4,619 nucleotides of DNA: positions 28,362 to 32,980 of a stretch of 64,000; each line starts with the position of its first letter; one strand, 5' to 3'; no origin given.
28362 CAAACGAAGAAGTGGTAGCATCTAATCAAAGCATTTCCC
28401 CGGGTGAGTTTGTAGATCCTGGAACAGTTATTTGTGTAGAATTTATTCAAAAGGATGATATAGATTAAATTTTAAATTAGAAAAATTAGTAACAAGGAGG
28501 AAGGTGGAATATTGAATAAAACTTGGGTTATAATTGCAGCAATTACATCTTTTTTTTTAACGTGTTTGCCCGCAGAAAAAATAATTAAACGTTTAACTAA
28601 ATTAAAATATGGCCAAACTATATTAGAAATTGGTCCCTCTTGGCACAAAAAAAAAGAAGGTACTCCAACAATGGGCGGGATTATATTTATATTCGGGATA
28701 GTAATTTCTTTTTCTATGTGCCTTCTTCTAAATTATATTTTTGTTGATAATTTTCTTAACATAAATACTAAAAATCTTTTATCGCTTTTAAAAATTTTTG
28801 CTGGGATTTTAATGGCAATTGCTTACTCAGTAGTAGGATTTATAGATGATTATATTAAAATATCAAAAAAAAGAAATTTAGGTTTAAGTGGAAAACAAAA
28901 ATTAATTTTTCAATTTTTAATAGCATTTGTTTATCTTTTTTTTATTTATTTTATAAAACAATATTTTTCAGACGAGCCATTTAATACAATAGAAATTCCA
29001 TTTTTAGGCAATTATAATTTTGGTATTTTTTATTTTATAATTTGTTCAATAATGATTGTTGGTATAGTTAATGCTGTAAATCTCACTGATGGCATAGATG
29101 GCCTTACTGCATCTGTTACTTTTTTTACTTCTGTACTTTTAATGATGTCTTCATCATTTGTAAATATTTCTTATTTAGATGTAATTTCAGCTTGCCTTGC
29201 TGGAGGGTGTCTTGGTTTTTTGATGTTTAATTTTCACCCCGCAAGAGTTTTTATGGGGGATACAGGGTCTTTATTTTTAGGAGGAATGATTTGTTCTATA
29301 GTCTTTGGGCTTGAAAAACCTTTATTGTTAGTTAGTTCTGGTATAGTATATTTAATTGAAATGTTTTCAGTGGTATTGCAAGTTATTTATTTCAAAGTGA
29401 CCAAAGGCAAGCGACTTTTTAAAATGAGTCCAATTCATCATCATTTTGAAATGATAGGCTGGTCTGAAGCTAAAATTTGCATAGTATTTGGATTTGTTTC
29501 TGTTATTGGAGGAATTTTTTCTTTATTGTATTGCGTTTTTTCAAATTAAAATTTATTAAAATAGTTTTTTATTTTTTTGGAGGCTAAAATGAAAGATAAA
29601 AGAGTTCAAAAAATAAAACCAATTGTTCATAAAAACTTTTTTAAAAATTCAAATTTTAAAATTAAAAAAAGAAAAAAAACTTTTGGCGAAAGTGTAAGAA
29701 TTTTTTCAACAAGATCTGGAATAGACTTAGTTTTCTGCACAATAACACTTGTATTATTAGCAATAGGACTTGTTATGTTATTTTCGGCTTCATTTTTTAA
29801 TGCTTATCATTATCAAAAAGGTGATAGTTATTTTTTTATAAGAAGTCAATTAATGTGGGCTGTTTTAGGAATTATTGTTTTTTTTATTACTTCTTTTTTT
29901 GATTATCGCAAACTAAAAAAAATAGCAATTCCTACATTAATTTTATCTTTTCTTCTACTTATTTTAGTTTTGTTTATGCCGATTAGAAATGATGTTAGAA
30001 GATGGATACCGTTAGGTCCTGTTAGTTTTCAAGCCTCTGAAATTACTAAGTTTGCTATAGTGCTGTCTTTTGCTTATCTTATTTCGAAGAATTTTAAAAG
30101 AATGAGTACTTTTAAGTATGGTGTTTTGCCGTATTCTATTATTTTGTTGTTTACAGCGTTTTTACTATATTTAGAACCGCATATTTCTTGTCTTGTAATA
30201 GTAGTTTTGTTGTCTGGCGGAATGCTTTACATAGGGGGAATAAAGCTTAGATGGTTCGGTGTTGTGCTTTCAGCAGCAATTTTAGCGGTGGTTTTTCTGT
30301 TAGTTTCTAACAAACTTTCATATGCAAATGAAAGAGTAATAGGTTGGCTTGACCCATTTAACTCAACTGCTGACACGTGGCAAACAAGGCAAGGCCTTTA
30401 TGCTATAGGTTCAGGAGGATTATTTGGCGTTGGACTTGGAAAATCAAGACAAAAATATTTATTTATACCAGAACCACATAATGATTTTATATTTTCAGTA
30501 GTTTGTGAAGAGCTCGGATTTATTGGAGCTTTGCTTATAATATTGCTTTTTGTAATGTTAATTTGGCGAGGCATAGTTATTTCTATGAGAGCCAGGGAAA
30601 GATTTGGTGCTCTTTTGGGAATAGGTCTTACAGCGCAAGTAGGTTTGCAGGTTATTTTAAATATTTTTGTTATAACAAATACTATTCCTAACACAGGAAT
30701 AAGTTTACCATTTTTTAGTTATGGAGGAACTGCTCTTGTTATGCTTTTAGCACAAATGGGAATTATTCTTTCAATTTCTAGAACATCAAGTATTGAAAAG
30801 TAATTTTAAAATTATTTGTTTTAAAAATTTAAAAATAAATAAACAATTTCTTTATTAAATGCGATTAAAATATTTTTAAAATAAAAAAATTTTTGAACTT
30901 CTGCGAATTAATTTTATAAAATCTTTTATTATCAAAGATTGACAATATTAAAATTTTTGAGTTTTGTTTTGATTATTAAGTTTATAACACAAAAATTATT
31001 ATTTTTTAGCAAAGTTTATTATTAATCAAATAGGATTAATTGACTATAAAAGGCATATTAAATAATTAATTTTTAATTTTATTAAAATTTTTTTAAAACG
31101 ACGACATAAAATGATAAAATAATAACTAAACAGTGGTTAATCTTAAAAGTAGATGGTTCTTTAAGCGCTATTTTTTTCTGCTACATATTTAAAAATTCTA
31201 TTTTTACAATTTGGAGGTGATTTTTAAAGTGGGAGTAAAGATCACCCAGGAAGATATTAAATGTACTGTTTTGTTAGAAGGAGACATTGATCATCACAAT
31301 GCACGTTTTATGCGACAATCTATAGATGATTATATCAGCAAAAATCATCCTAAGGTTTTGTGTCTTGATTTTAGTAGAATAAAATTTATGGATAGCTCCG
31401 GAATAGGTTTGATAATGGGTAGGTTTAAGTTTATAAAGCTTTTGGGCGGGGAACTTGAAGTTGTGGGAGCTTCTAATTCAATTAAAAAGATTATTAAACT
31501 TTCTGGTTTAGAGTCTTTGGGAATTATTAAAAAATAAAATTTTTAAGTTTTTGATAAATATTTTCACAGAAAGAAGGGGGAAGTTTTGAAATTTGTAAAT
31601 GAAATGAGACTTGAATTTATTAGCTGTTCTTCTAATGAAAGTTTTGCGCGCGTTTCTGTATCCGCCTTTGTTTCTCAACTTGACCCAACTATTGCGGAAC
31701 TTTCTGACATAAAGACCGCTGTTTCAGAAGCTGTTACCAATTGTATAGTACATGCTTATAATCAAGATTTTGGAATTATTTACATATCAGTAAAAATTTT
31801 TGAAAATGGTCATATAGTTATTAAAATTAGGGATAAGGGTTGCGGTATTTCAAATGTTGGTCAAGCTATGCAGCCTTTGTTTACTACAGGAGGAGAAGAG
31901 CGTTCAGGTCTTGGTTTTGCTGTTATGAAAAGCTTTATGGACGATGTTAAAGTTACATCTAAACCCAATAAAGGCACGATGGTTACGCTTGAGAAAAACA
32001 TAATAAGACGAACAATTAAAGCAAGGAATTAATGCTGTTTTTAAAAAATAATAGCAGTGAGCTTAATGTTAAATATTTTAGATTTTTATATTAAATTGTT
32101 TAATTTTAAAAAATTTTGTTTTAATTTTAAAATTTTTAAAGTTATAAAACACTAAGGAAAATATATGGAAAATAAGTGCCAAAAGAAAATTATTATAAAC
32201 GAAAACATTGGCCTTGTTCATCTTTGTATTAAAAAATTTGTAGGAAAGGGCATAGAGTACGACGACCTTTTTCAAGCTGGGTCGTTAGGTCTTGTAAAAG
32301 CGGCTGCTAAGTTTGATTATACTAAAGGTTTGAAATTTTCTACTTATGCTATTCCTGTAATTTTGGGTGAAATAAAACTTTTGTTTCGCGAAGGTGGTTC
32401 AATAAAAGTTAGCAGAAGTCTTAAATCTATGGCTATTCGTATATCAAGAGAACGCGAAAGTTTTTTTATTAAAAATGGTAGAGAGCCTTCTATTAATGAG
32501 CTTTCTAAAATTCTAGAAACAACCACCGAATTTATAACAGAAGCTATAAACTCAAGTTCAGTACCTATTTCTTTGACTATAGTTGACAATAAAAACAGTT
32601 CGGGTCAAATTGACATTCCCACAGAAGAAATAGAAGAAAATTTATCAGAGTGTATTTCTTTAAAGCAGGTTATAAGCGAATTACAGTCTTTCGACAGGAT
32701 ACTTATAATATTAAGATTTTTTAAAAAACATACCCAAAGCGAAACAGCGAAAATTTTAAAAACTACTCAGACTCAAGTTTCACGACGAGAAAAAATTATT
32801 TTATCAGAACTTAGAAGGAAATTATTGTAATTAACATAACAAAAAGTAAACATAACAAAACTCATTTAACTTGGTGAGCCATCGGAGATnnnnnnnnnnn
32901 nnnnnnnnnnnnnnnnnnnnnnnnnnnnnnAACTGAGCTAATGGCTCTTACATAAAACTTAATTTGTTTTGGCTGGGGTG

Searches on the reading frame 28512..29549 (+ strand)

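Call 18: search_protein_families(library=pfam, proteins=[window:28512-29549:+], max_evalue=0.0001)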
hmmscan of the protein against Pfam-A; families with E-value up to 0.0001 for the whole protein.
window:28512-29549:+ (345 aa): 2 families
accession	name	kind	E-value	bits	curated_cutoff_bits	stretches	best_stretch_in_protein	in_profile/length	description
PF00953.26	Glycos_transf_4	-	1.1e-35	123.4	27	1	97-264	3-156/160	Glycosyl transferase family 4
PF10555.14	MraY_sig1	-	4.5e-06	26.3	20.1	1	48-60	1-13/13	Phospho-N-acetylmuramoyl-pentapeptide-transferase signature 1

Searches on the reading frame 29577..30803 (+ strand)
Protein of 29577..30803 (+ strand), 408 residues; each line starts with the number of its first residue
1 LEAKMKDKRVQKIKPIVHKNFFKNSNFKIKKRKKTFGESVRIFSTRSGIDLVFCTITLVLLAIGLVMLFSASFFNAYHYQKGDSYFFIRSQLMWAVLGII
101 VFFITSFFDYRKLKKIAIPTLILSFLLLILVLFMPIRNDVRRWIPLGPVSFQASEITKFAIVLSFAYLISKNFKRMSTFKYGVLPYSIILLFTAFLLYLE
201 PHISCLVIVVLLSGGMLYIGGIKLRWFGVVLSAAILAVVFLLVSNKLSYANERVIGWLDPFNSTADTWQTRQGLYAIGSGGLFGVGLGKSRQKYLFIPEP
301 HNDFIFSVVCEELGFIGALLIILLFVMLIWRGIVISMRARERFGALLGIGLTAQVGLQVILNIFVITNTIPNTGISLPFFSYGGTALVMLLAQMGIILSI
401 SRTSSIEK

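Call 18: search_protein_families(library=pfam, proteins=[window:29577-30803:+], max_evalue=0.0001)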
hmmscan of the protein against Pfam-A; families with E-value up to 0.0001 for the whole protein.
window:29577-30803:+ (408 aa): 1 family
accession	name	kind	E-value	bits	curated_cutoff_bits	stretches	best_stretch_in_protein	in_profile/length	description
PF01098.24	FTSW_RODA_SPOVE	-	2.1e-87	293.9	26.4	1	54-404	5-354/356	Cell cycle protein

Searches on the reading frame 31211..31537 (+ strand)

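Call 36: search_protein_families(library=pfam, proteins=[window:31211-31537:+], max_evalue=0.0001)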
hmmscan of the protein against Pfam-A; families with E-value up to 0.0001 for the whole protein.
window:31211-31537:+ (108 aa): 2 families
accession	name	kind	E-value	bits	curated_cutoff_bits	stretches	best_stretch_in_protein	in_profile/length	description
PF01740.26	STAS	-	1.6e-17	63.6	22.6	1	13-102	7-95/106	STAS domain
PF13466.11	STAS_2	-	5.8e-08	33.3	29.2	1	22-101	3-80/80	STAS domain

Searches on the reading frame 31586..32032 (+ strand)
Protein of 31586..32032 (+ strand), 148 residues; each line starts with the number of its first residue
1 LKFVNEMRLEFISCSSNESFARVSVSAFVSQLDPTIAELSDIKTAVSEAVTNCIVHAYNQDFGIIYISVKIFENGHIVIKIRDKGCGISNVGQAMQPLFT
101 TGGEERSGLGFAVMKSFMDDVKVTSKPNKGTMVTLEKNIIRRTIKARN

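Call 36: search_protein_families(library=pfam, proteins=[window:31586-32032:+], max_evalue=0.0001)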
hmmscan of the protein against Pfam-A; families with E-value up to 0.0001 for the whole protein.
window:31586-32032:+ (148 aa): 2 families
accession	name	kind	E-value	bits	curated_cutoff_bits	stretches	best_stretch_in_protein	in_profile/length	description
PF13581.12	HATPase_c_2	-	1.7e-18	67.3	27.4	1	21-137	11-127/127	Histidine kinase-like ATPase domain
PF02518.31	HATPase_c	-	1.1e-13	52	26.4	1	41-136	5-106/111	Histidine kinase-, DNA gyrase B-, and HSP90-like ATPase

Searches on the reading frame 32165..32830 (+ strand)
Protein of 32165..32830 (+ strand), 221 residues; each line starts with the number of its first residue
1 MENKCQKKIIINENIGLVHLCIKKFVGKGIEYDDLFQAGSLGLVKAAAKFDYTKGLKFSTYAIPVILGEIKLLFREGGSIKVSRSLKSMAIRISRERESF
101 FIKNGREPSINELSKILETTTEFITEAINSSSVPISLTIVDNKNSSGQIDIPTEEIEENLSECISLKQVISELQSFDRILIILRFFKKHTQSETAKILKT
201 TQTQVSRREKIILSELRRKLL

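Call 36: search_protein_families(library=pfam, proteins=[window:32165-32830:+], max_evalue=0.0001)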
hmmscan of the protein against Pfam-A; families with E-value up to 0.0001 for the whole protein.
window:32165-32830:+ (221 aa): 2 families
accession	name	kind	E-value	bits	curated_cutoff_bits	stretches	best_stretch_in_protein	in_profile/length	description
PF04542.20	Sigma70_r2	-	2.9e-12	46.6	24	1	11-75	2-66/71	Sigma-70 region 2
PF04545.22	Sigma70_r4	-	3.5e-07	30.1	24.1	1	171-217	3-49/50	Sigma-70, region 4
